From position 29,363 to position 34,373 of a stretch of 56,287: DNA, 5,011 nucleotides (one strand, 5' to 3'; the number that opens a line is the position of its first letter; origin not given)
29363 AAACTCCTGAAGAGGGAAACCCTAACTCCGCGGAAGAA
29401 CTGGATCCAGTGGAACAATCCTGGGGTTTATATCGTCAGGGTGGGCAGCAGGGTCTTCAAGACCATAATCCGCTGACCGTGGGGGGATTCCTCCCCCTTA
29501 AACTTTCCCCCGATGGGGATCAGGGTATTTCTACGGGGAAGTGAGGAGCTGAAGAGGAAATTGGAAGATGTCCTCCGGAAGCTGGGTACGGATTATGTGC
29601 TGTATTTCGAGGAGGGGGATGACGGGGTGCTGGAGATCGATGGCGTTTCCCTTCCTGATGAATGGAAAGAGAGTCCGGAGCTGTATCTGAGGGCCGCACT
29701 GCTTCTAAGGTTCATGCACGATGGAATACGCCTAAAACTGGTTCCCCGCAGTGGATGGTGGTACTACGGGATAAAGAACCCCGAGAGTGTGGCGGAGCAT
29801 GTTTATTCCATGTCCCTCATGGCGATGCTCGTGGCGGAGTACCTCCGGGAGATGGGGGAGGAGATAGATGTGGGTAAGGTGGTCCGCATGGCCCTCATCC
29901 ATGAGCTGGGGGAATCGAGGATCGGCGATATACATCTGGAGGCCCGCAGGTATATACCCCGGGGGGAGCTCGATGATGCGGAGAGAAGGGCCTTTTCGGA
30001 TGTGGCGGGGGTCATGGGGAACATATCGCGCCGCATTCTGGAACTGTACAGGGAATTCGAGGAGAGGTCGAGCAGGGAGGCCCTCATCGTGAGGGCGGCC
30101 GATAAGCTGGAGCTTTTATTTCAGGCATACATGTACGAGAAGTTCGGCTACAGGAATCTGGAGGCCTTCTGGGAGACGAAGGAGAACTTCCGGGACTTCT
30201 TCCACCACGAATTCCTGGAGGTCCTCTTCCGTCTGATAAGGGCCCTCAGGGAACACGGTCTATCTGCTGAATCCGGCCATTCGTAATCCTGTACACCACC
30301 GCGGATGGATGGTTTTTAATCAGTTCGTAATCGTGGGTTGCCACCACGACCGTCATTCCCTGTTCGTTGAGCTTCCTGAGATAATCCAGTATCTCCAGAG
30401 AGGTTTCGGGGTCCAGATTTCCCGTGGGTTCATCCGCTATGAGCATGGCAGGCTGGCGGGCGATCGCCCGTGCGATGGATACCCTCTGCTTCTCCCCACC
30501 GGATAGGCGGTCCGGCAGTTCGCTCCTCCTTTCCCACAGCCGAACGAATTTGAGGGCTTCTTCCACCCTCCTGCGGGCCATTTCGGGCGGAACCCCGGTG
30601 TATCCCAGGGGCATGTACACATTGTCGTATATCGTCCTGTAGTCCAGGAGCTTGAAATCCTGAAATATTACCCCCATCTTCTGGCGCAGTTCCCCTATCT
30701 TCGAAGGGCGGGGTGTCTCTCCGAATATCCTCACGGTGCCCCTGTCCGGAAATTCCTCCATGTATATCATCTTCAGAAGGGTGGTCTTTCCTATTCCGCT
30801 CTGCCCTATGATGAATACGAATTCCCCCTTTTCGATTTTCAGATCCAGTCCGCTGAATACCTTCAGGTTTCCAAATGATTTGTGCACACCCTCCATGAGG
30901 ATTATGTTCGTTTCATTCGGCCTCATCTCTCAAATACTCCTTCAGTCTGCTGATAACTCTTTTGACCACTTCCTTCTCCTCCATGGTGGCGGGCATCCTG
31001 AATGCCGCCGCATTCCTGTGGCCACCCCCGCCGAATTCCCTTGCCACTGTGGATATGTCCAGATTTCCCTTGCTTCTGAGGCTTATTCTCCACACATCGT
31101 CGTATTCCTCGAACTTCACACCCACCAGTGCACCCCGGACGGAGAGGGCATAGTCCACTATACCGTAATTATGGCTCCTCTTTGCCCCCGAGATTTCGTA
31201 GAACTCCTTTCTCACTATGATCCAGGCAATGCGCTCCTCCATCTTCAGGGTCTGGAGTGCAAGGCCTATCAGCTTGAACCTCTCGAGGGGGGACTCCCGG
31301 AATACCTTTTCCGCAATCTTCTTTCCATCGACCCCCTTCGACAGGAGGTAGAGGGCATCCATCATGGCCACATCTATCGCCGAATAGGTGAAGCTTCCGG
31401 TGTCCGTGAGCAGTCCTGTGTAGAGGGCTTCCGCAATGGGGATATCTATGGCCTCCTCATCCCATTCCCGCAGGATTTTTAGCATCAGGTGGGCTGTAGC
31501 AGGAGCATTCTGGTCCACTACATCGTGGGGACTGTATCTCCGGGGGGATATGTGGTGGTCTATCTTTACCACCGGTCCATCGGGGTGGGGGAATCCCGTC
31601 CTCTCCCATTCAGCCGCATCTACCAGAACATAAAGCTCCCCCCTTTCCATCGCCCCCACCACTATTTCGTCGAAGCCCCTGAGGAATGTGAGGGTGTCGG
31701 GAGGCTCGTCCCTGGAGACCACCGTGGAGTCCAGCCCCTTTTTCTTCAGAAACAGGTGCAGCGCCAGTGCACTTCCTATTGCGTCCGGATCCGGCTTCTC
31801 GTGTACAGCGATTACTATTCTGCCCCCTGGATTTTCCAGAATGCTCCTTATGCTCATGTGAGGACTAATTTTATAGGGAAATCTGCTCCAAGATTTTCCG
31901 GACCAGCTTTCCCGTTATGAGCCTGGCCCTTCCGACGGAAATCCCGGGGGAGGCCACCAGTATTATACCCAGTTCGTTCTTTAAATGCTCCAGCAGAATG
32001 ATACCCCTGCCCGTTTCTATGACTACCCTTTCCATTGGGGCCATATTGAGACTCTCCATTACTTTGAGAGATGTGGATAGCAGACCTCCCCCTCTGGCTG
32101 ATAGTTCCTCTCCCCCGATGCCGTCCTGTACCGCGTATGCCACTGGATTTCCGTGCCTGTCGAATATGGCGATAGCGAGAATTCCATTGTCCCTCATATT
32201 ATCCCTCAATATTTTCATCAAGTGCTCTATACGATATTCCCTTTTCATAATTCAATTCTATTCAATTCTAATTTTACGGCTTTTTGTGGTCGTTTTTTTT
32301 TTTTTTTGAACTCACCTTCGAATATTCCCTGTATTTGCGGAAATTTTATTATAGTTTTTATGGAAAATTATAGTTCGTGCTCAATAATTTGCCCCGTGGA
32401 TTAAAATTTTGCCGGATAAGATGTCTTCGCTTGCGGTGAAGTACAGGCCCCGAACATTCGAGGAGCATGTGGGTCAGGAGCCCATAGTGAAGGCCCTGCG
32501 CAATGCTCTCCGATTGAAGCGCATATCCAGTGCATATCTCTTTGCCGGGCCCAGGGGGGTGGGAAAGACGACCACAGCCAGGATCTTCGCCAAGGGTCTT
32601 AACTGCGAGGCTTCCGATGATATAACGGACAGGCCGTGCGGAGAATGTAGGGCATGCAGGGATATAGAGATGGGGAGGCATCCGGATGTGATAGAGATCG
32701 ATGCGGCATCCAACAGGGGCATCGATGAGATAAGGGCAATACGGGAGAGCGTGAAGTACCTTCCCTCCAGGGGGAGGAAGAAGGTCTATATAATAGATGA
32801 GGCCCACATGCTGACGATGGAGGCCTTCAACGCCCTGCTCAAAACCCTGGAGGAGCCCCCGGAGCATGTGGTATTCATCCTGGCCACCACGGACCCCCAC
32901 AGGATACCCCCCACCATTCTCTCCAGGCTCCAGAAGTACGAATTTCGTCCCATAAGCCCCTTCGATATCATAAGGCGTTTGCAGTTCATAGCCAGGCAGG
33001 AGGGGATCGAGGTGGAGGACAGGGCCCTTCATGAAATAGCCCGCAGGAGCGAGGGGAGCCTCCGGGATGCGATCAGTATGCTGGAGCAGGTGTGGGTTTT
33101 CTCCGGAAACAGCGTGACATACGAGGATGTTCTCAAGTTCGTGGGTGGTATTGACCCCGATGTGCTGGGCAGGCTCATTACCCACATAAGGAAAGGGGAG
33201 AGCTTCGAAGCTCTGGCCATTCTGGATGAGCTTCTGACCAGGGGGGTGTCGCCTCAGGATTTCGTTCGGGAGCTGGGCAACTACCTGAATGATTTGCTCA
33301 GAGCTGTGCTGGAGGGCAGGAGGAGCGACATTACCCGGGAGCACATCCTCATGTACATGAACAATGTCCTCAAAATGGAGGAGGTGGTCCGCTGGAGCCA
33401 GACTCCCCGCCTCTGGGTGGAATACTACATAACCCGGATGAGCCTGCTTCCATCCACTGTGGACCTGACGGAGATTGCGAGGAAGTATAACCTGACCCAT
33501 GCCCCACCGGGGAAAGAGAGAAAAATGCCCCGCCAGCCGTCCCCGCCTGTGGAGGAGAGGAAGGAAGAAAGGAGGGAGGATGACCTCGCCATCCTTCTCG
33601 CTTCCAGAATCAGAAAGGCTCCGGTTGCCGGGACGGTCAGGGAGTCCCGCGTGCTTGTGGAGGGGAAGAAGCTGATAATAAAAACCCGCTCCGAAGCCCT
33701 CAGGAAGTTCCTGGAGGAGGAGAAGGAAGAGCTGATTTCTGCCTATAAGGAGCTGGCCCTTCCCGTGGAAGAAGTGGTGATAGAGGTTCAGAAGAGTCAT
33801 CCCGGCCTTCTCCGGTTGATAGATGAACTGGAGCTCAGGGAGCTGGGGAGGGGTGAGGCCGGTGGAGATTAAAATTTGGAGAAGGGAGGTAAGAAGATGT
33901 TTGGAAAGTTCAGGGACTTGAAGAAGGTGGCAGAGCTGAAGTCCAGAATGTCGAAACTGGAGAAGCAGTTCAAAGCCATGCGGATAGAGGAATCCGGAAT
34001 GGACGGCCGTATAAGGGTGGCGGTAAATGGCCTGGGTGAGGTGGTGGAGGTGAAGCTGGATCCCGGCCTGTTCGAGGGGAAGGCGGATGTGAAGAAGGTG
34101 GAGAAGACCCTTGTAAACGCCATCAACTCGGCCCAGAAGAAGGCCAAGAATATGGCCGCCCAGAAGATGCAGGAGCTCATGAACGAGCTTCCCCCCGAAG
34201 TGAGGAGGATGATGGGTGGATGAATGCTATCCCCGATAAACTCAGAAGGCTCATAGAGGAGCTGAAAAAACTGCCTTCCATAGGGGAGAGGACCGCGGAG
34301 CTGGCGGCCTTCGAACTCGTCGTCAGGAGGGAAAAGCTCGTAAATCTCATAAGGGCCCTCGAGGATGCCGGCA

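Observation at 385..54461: TAnAAT -10 boxes placed 6-8 nt before start codons: pervasive leaderless gene starts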

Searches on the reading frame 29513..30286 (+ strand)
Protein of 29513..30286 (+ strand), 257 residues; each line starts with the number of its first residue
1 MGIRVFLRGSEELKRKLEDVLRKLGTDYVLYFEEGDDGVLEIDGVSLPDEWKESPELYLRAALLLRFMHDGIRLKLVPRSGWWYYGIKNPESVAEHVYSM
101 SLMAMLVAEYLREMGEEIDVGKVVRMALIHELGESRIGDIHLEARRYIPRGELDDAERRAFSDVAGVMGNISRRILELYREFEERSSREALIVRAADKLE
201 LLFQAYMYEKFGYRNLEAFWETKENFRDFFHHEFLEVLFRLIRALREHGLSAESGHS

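Call 40: search_protein_families(library=pfam, proteins=[window:29513-30286:+])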
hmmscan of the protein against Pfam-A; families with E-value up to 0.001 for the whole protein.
window:29513-30286:+ (257 aa): 3 families
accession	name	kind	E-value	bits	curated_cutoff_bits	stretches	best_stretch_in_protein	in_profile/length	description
PF13023.12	HD_3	-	2.1e-32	112.7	22.5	1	73-218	3-144/165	HD domain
PF12917.13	YfbR-like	-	1e-10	42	25.9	1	73-224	8-157/182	5'-deoxynucleotidase YfbR-like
PF01966.28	HD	-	2e-08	34.9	22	1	93-200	1-114/116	HD domain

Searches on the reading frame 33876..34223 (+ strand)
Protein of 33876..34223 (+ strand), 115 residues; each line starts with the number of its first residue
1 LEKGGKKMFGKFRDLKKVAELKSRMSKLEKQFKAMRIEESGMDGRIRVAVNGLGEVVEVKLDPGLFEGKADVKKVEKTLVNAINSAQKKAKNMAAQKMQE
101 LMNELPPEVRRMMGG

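Call 53: search_protein_families(library=pfam, proteins=[window:33876-34223:+], max_evalue=0.00001)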
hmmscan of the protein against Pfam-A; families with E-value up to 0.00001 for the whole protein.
window:33876-34223:+ (115 aa): 1 family
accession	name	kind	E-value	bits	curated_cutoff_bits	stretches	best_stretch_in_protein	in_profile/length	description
PF02575.21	YbaB_DNA_bd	-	3.9e-18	65.9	25.5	1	16-105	2-90/91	YbaB/EbfC DNA-binding family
